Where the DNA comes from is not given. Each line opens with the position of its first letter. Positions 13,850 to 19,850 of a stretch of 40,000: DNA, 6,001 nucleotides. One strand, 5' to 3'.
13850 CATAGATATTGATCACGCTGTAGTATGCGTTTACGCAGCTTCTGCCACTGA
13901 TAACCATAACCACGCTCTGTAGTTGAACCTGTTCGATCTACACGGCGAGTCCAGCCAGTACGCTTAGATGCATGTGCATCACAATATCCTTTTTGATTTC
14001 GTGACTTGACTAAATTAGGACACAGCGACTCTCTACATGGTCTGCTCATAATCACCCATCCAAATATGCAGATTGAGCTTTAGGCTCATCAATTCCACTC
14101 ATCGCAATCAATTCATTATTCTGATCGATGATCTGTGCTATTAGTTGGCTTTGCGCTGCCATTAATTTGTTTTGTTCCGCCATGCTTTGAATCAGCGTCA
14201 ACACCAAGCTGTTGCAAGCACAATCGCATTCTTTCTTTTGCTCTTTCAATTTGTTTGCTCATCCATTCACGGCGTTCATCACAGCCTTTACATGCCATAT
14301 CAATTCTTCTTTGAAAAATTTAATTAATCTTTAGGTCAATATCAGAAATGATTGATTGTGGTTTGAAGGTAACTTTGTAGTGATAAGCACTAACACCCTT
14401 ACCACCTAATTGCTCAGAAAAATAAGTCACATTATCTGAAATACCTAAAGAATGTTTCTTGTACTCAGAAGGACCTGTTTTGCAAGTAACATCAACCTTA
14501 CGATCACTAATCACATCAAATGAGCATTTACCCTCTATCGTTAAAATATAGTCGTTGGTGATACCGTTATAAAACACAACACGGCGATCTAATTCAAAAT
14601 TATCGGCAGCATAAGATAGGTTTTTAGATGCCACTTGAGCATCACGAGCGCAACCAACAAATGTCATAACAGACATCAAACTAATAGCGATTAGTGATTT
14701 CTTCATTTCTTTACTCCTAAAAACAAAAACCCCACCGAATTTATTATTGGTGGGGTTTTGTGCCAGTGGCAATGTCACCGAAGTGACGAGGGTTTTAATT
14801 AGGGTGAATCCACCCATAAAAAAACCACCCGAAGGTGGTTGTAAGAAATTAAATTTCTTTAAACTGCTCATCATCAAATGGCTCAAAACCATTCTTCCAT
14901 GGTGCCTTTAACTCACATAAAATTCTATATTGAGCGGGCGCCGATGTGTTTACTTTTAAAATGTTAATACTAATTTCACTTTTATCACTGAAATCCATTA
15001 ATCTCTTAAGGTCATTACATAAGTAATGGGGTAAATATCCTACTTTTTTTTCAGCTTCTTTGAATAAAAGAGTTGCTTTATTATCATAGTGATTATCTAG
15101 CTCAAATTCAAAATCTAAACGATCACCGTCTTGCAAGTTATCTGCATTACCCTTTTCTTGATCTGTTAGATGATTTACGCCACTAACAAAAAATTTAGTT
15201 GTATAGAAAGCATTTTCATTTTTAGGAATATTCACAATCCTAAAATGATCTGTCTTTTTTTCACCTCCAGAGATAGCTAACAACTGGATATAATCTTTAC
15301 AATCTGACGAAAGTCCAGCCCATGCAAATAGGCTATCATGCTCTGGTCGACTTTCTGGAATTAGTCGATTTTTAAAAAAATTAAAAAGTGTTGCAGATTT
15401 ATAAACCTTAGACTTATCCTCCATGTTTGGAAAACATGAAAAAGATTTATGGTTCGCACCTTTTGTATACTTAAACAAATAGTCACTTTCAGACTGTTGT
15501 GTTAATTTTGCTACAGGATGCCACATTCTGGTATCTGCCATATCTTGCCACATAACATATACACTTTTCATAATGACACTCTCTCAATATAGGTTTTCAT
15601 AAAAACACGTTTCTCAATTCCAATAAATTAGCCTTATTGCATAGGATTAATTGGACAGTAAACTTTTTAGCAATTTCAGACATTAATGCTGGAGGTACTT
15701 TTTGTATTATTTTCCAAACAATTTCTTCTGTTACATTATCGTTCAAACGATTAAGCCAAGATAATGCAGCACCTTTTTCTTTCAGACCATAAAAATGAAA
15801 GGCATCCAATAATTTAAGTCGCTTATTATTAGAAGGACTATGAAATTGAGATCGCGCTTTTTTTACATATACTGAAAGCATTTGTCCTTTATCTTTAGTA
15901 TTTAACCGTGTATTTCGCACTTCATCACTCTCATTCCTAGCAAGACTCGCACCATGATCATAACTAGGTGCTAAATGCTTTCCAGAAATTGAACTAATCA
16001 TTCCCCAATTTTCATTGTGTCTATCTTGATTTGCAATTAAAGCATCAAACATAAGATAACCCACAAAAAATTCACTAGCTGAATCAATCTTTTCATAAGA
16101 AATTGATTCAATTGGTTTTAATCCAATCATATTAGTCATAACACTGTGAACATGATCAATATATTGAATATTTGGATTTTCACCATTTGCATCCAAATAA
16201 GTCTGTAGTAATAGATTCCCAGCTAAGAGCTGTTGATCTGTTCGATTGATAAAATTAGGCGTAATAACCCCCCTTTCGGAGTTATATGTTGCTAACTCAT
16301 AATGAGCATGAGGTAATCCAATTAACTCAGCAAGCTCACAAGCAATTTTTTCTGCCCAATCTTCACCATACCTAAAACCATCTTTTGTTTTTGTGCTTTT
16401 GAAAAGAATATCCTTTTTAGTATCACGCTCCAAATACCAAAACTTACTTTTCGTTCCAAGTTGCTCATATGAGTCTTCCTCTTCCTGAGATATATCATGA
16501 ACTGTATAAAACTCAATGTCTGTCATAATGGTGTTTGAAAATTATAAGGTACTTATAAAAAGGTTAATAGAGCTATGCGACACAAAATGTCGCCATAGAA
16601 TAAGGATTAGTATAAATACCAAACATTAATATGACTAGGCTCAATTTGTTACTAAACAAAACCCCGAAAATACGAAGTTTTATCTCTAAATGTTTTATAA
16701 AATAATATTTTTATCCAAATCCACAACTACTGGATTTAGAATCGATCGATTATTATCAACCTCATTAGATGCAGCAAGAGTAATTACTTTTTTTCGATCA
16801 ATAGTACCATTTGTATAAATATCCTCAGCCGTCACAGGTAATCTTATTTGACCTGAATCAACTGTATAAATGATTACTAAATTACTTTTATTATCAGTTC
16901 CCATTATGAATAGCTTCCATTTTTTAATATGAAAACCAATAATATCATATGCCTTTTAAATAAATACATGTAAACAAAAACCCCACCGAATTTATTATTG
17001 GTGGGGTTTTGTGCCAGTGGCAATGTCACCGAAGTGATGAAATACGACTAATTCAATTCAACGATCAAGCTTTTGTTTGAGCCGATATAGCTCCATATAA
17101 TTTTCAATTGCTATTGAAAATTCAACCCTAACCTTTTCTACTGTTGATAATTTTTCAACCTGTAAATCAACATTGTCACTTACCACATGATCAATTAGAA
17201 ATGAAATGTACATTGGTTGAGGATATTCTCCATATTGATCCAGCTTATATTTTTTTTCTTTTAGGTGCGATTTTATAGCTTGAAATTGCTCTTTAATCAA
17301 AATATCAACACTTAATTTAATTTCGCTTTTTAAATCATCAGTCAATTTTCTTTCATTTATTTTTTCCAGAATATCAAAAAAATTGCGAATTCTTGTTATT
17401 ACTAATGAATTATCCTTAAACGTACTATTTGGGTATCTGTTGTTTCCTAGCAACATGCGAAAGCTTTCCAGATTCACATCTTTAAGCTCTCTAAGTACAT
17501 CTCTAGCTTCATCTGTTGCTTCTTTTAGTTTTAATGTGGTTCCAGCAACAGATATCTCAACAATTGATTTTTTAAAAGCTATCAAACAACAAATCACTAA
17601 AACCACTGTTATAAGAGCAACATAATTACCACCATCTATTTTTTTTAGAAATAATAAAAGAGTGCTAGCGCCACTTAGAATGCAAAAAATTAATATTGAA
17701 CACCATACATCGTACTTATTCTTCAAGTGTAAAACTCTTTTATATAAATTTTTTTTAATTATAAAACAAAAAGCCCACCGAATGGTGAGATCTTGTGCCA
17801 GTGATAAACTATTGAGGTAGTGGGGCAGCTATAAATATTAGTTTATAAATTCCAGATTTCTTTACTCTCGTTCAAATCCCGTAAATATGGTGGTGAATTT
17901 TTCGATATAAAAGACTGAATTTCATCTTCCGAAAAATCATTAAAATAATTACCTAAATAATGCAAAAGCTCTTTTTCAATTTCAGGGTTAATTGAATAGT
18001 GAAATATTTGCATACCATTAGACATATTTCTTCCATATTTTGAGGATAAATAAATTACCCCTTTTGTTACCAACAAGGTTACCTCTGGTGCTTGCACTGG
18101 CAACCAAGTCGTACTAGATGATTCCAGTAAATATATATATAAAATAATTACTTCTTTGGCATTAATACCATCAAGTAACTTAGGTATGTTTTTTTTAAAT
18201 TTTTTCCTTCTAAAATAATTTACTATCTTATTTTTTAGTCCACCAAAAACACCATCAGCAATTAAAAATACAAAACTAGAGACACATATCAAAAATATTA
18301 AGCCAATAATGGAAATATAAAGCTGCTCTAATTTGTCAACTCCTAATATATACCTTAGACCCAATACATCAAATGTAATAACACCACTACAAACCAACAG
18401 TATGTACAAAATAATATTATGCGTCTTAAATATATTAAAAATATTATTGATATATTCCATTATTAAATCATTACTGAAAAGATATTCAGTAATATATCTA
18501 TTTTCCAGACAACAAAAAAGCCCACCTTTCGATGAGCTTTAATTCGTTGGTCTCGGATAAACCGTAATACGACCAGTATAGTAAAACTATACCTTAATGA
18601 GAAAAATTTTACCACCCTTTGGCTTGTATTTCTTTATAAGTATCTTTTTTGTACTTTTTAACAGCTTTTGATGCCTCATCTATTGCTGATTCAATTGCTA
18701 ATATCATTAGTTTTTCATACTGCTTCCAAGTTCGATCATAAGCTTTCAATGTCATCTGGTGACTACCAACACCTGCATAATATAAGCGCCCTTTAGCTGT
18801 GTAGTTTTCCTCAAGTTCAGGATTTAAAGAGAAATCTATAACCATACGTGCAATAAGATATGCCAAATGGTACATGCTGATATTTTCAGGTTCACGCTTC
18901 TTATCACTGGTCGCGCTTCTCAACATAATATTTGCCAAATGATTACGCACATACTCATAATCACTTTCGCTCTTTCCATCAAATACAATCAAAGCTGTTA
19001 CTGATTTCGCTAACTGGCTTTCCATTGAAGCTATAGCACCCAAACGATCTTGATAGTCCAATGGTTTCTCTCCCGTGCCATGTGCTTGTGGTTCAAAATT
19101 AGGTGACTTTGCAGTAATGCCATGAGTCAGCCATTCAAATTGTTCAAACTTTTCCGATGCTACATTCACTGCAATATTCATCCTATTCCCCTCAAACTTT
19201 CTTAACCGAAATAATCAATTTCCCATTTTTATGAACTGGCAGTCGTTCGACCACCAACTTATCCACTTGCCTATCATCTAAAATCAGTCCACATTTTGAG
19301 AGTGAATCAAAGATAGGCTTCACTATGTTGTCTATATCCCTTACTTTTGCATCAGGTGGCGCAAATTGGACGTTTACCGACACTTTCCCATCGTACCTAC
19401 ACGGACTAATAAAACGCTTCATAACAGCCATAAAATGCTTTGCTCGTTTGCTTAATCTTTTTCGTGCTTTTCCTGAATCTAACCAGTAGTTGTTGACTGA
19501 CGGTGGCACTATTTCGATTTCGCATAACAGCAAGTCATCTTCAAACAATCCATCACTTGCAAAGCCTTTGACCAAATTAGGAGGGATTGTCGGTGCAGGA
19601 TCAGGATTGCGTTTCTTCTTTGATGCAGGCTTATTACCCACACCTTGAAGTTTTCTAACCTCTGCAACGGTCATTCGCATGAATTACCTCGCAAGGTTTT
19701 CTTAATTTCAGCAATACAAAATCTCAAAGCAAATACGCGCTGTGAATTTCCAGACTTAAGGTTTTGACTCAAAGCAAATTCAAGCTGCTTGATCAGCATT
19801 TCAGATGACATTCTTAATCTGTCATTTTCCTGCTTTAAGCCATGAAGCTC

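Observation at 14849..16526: Split HipA-family kinase paired with a HipS-like + HIRAN fusion, carried as a prophage moron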

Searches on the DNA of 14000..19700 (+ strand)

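Call 20: search_dna_similar(query=window:14000-19700:+, collection=phages, mode=near, max_rows=20)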
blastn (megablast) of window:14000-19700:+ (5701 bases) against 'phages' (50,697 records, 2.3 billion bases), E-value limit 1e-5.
Records with a match: 2; places in all: 2; records where one place covers at least 80% of the query: 0.
Best place of each record, by identity: 60-80% 2.
By first word of the organism name: Acinetobacter 2.
By host as written in the record: Acinetobacter baumannii A118 2.
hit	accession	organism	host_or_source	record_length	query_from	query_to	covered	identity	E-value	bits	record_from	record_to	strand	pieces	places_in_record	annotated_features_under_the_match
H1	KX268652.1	Acinetobacter phage vB_AbaS_TRS1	Acinetobacter baumannii A118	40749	4517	5164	11%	75.7%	7e-82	313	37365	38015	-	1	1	hypothetical protein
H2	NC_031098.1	Acinetobacter phage vB_AbaS_TRS1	Acinetobacter baumannii A118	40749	4517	5164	11%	75.7%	7e-82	313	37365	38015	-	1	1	hypothetical protein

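Call 26: get_annotated_region(hit=H1, flank=8000)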
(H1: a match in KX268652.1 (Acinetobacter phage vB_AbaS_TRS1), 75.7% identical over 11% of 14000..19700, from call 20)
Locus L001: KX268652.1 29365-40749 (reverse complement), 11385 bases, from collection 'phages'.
description: Acinetobacter phage vB_AbaS_TRS1, complete genome.
organism: Acinetobacter phage vB_AbaS_TRS1 (NCBI taxid 1852629)
taxonomy: Viruses; Duplodnaviria; Heunggongvirae; Uroviricota; Caudoviricetes
host: Acinetobacter baumannii A118; source: -; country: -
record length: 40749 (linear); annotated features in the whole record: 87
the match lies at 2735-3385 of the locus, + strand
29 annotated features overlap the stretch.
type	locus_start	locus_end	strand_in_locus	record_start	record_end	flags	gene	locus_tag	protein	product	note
CDS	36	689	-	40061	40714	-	-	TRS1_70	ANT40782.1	hypothetical protein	-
regulatory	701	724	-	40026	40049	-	-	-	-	terminator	putative rho-independent terminator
CDS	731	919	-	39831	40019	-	-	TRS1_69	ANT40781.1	hypothetical protein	-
CDS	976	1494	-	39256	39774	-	-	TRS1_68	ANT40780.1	putative NinB recombinase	-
regulatory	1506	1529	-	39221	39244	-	-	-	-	terminator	putative rho-independent terminator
CDS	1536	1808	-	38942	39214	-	-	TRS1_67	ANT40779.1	hypothetical protein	-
CDS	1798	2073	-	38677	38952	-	-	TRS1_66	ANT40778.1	protein of unknown function DUF968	-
CDS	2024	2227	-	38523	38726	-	-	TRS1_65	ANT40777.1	hypothetical protein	-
tRNA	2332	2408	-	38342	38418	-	-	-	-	tRNA-Arg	tRNA-Arg; predicted by tRNAScan-SE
CDS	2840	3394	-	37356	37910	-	-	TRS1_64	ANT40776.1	hypothetical protein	-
CDS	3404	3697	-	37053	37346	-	-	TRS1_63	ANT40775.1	hypothetical protein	-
CDS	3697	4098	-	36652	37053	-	-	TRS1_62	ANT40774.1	putative DNA mismatch endonuclease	-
CDS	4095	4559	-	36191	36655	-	-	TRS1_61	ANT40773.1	hypothetical protein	-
CDS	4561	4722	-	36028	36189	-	-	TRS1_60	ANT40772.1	hypothetical protein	-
CDS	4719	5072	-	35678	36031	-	-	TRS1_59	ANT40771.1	hypothetical protein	-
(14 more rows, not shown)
